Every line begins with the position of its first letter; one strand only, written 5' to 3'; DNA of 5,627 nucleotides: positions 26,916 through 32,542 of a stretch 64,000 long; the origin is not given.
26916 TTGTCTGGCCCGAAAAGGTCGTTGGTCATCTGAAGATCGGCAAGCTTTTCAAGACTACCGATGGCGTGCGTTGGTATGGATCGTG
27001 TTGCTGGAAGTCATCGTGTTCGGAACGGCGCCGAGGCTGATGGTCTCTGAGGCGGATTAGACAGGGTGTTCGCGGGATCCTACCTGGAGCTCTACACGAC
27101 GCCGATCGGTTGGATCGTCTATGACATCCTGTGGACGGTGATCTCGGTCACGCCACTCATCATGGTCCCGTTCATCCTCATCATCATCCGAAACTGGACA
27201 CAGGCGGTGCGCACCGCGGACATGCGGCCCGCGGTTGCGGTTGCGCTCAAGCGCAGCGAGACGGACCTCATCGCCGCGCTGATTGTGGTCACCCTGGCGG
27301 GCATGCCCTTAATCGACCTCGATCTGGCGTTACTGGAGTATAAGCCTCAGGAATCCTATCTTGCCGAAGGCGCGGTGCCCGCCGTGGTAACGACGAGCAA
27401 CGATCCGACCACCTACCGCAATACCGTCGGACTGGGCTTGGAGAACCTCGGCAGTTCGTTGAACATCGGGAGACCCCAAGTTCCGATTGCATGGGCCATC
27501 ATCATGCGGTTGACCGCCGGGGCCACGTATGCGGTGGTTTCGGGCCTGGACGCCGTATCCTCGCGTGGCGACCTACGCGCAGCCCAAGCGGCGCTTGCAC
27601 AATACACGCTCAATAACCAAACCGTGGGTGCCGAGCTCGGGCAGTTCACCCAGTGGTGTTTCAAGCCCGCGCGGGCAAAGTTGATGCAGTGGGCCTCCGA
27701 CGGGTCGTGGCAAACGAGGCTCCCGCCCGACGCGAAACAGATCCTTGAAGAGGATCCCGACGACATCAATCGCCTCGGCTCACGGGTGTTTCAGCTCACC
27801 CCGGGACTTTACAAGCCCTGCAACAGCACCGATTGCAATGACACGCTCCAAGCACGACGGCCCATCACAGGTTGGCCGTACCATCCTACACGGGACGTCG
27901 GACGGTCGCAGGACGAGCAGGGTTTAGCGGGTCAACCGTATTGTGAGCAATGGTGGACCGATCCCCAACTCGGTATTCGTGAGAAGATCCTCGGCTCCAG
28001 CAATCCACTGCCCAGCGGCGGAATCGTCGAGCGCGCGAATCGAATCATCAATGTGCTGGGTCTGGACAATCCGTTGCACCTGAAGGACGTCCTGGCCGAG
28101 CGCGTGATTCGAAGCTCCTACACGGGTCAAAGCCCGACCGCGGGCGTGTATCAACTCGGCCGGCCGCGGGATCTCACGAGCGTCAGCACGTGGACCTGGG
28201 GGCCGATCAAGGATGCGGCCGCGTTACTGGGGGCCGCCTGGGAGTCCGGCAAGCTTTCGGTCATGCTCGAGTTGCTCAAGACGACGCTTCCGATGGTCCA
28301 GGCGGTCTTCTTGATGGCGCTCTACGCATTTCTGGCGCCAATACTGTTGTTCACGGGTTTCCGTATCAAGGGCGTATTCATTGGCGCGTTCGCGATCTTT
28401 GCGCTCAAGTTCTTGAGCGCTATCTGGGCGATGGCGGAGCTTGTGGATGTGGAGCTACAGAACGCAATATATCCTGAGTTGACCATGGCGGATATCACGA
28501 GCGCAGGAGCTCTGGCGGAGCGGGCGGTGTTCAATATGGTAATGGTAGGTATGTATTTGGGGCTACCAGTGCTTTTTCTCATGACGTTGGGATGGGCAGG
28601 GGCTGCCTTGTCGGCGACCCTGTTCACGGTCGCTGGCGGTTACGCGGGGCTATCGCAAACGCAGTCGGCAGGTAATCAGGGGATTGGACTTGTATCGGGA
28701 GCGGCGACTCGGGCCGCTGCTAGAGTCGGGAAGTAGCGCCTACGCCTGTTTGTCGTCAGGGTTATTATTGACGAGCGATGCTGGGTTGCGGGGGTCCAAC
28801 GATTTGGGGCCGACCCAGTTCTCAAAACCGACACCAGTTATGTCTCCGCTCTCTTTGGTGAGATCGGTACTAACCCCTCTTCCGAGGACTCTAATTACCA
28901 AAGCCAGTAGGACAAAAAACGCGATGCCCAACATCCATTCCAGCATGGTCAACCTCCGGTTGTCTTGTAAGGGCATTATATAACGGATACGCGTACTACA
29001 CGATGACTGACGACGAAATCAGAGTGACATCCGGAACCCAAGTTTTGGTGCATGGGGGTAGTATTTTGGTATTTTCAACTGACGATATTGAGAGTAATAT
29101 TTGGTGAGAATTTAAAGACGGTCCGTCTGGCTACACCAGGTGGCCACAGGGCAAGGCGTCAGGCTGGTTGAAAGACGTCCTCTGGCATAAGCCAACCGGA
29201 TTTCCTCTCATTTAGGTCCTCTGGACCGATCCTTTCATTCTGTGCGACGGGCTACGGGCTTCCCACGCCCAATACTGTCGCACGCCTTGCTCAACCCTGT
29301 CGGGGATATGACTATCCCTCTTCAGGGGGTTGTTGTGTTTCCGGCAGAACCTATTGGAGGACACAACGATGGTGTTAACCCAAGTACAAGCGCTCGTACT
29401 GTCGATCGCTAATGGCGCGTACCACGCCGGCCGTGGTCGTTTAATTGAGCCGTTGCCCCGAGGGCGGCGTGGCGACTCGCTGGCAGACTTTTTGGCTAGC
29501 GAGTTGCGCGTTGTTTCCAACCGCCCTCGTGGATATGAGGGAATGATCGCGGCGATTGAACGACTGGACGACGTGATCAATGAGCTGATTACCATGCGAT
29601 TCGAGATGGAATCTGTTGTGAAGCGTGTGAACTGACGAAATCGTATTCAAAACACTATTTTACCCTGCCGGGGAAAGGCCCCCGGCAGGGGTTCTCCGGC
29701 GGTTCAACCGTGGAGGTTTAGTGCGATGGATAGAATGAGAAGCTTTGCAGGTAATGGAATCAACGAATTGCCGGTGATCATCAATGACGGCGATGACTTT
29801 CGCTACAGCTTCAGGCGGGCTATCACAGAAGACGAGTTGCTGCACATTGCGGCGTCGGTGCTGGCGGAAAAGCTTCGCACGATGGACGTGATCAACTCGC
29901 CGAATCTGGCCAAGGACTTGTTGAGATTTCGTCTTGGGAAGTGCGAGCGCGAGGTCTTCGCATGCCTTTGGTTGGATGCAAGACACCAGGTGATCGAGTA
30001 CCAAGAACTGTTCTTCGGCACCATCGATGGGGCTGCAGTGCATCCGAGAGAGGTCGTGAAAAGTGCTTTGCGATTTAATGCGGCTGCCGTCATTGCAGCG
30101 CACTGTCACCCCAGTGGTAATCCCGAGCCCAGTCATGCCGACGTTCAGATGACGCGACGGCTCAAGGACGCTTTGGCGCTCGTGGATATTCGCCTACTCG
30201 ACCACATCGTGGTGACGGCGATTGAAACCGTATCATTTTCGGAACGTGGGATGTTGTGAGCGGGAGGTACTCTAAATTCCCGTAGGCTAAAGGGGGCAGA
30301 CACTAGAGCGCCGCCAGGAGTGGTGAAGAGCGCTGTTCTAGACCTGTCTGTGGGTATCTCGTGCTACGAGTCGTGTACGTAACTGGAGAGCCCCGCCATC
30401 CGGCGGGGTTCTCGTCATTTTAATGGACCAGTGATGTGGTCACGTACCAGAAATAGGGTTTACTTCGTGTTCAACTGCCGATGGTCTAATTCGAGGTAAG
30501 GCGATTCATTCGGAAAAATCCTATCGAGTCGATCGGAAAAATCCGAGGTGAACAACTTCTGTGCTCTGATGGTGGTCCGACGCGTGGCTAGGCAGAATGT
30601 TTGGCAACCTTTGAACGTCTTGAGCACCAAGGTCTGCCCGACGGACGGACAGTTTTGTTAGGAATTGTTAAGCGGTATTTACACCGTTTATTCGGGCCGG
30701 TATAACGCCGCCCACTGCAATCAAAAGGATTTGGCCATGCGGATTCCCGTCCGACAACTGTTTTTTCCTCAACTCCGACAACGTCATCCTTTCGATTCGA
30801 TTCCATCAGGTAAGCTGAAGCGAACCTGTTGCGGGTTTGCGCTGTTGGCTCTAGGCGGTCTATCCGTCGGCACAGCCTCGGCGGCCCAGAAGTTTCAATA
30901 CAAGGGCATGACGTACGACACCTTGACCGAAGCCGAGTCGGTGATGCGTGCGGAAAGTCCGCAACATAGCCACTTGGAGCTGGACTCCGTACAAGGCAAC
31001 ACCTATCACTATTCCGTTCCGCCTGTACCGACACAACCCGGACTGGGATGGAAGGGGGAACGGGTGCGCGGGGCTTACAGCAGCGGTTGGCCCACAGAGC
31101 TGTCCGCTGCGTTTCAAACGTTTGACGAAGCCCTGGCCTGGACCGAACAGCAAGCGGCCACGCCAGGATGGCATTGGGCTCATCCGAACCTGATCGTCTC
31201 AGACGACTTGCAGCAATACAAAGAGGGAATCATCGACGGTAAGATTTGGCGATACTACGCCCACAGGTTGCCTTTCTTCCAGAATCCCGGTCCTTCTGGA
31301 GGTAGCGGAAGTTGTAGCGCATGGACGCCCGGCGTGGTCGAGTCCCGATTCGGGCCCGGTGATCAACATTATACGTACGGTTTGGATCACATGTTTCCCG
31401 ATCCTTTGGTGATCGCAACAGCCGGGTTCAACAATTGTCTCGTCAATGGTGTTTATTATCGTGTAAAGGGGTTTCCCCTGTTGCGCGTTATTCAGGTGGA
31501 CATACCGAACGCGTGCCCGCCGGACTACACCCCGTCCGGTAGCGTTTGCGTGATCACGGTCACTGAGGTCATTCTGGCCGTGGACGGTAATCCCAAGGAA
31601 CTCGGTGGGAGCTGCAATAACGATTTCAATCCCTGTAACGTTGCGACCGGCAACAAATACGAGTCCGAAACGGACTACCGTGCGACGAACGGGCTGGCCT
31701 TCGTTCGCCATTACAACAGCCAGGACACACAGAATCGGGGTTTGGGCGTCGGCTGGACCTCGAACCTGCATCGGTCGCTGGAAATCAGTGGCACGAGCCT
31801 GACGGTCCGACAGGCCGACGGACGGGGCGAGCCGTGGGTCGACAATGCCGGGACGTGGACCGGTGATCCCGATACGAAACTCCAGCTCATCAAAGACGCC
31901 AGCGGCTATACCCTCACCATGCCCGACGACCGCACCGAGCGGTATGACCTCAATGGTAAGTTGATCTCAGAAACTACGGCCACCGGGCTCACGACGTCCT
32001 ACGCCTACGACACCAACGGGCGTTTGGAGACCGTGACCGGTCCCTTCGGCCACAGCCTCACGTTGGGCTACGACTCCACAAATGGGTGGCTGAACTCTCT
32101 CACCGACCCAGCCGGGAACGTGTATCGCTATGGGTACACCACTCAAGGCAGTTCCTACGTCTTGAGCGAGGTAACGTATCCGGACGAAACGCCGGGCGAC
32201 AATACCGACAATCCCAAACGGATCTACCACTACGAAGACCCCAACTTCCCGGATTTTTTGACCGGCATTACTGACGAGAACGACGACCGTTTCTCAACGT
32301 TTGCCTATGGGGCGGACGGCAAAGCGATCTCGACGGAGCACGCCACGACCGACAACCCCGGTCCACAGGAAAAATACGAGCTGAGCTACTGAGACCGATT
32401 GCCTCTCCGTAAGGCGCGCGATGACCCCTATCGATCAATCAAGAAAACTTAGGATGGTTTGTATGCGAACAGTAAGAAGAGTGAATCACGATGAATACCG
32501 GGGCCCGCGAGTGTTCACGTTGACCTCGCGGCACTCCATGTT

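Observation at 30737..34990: Three tandem alternative RHS head genes: unrelated N-terminal domains fused to one conserved YD-repeat module, upstream of a single RHS shell/toxin gene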

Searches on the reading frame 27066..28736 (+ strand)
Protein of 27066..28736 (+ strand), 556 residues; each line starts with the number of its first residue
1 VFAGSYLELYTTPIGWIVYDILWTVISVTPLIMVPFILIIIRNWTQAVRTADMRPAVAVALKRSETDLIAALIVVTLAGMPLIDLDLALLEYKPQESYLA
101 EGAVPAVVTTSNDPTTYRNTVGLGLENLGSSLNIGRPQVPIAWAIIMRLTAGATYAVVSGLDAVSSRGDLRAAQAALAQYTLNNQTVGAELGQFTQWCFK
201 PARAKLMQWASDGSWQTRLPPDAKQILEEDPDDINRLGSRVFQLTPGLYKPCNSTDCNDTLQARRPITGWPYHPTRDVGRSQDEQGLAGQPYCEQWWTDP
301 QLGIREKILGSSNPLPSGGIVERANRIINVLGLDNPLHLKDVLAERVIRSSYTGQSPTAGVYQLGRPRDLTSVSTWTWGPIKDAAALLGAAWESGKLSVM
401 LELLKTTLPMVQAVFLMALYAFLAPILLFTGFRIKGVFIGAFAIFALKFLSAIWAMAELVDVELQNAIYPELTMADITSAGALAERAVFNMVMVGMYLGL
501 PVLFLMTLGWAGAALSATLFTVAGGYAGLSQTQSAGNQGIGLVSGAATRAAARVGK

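Call 37: search_protein_families(library=pfam, proteins=[window:27066-28736:+], max_evalue=0.001)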
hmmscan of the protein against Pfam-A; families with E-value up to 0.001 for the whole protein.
window:27066-28736:+ (556 aa): 1 family
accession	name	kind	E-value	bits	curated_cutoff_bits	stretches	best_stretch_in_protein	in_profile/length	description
PF07916.16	TraG_N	-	4e-29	102.3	36.1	2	8-314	1-226/462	TraG-like protein, N-terminal region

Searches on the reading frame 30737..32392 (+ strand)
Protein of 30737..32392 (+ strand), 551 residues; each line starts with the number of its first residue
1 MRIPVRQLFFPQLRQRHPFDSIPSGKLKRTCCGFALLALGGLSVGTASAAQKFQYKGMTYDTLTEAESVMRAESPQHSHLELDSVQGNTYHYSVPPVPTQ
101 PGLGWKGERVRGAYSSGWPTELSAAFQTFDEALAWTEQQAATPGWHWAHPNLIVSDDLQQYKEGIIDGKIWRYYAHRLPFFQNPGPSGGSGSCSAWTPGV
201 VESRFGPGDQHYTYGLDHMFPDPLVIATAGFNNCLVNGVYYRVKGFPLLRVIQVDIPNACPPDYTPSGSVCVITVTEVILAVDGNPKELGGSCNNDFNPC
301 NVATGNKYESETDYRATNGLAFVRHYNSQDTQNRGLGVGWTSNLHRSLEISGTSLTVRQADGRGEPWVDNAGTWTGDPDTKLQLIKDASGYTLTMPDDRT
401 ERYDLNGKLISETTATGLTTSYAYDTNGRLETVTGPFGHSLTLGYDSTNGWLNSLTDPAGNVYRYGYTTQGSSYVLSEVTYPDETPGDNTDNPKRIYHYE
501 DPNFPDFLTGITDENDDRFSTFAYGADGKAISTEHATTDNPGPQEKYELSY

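Call 3: search_protein_families(library=pfam, proteins=[window:30737-32392:+], max_evalue=0.01)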
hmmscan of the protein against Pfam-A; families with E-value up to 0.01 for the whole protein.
window:30737-32392:+ (551 aa): 2 families
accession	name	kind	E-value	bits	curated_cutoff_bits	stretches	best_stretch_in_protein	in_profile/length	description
PF20148.4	DUF6531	-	1.6e-17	64.1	24.1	1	298-364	2-71/74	Domain of unknown function (DUF6531)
PF05593.20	RHS_repeat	-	7.6e-12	45.8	22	1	403-438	1-36/38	RHS Repeat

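Call 43: search_protein_families(library=ncbifam, proteins=[window:30737-32392:+], max_evalue=0.01)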
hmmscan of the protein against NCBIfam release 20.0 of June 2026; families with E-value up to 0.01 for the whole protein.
window:30737-32392:+ (551 aa): 2 families
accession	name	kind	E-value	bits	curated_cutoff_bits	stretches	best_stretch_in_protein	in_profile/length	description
TIGR01643.1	YD_repeat_2x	repeat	9.8e-07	29.1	15.8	1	403-434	1-32/42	YD repeat-containing protein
NF041261.1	RHS_core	equivalog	0.00022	19.2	2000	1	400-470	622-690/1261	RHS element core protein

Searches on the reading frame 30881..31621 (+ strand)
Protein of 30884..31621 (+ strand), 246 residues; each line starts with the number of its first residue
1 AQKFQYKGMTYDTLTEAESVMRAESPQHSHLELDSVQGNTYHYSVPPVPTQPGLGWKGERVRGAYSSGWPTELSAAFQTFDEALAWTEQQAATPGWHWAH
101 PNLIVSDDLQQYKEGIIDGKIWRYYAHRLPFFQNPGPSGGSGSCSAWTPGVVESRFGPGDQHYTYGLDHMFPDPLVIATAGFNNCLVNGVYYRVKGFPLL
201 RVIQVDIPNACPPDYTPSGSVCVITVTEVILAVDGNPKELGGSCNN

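Call 40: find_homologous_proteins(query=window:30881-31615:+, max_evalue=0.001)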
Query seq(245 aa): 250 candidates shared short words with the query, none scored E <= 0.001.

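Call 47: search_protein_representatives(protein=window:30884-31621:+)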
Query: 246 residues. Proteins with E-value up to 0.001 (for the whole library): 15; up to 1e-10: 6; up to 1e-30: 1. The best 15 are listed.
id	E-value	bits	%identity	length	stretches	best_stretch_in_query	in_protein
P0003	2.5e-124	430.2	97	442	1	61-246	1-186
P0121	1.0e-15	74.1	38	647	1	54-185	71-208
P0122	1.0e-15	74.1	39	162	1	47-168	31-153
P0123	4.2e-14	68.8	35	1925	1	3-230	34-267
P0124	1.3e-11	60.6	31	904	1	4-226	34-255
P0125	3.2e-11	59.4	38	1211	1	54-214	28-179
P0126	7.1e-09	51.7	29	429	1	3-230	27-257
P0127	2.5e-08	49.9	34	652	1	51-222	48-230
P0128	2.5e-08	49.8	30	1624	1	32-229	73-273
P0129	2.0e-07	46.9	33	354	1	4-230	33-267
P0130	2.5e-07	46.6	32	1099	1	3-235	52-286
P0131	1.3e-06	44.2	44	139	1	52-131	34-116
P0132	3.6e-06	42.8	36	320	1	51-218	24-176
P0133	4.6e-06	42.4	35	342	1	51-219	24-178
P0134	5.4e-04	35.6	28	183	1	56-207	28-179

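Call 48: search_protein_families(library=pfam, proteins=[P0121, P0123, P0124, P0125, P0126, P0127, P0128, P0129, P0130, P0132], max_evalue=0.001)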
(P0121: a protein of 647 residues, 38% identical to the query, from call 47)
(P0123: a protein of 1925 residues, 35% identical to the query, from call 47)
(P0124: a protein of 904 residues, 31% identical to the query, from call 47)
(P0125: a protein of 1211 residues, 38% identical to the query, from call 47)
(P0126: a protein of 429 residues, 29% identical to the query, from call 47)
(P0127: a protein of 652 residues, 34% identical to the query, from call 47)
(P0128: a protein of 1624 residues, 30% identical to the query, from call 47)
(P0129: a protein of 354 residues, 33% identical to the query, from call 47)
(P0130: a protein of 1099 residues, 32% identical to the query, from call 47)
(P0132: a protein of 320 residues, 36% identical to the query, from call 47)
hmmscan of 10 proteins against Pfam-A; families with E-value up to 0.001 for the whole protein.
P0121 (647 aa): 2 families
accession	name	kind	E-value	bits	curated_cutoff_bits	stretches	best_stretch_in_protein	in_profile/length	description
PF20148.4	DUF6531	-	4.2e-10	40.2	24.1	1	264-336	2-74/74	Domain of unknown function (DUF6531)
PF05593.20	RHS_repeat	-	4.4e-10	40.1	22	1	420-457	1-38/38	RHS Repeat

P0123 (1925 aa): 3 families
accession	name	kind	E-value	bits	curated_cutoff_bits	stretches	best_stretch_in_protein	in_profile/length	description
PF05593.20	RHS_repeat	-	5.4e-67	221.5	22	5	811-841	1-31/38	RHS Repeat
PF20148.4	DUF6531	-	6.5e-12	46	24.1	1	289-347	2-58/74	Domain of unknown function (DUF6531)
PF03527.20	RHS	-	1.3e-07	31.8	27.9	1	1693-1724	5-37/38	RHS protein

P0124 (904 aa): 3 families
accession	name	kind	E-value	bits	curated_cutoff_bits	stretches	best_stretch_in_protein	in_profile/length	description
PF05593.20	RHS_repeat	-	7e-12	45.9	22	0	543-573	1-34/38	RHS Repeat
PF20148.4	DUF6531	-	1.7e-07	31.9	24.1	1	288-343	2-57/74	Domain of unknown function (DUF6531)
PF03527.20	RHS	-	4.4e-07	30.1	27.9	1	618-652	2-37/38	RHS protein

P0125 (1211 aa): 2 families
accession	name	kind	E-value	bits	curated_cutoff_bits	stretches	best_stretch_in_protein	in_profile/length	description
PF05593.20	RHS_repeat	-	1.4e-87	287.1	22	12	691-727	1-37/38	RHS Repeat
PF20148.4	DUF6531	-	9.1e-12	45.6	24.1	1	189-260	2-74/74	Domain of unknown function (DUF6531)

P0126 (429 aa): 1 family
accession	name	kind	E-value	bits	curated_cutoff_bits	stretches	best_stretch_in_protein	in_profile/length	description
PF20148.4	DUF6531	-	2.6e-13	50.5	24.1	1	279-345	2-64/74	Domain of unknown function (DUF6531)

P0127 (652 aa): 2 families
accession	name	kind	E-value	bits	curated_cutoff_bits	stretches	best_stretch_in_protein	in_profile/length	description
PF05593.20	RHS_repeat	-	5.9e-22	78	22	1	570-607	1-37/38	RHS Repeat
PF20148.4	DUF6531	-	6.8e-13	49.2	24.1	1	249-303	1-55/74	Domain of unknown function (DUF6531)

P0128 (1624 aa): 3 families
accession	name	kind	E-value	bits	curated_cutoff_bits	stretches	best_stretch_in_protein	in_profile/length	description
PF05593.20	RHS_repeat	-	8.2e-68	224.1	22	8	1039-1070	1-32/38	RHS Repeat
PF20148.4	DUF6531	-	1.3e-09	38.7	24.1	1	300-357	2-56/74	Domain of unknown function (DUF6531)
PF03527.20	RHS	-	2.6e-07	30.8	27.9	1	1388-1422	2-37/38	RHS protein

P0129 (354 aa): 0 families

P0130 (1099 aa): 2 families
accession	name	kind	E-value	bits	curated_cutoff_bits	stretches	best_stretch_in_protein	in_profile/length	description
PF05593.20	RHS_repeat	-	8.1e-42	141.3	22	5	876-911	1-36/38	RHS Repeat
PF20148.4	DUF6531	-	1.3e-10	41.9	24.1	1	305-360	2-55/74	Domain of unknown function (DUF6531)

P0132 (320 aa): 0 families

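Call 65: predict_structure(alignment_id=A4)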
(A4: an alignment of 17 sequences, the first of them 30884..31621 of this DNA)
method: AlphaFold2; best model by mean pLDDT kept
length: 246 residues; sequences in the alignment: 17
mean_pLDDT: 90.5   pTM: 0.77
mean pLDDT of the five models: 90.5, 89.8, 89.4, 88.4, 88.1
residues with pLDDT >= 90: 180; 70-90: 54; 50-70: 5; < 50: 7
segments of 3 or more residues with pLDDT < 50: 241-246
pLDDT, mean of each block of 10 residues (from residue 1): 91 97 94 97 95 95 86 95 98 88 94 94 95 87 92 88 94 88 93 95 95 88 95 70 38
secondary structure, 60 per line:
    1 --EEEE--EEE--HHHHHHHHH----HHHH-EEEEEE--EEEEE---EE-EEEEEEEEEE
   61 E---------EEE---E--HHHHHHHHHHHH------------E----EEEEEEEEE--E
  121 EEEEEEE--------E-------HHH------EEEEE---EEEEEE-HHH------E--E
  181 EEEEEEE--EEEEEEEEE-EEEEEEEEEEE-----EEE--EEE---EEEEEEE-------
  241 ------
elements in order: E3-6 E9-11 H14-22 H27-30 E32-37 E40-44 E51-61 E71-73 H80-91 E109-117 E120-127 E153-157 E161-166 E180-187 E190-198 E200-210 E216-218 E221-223 E227-233
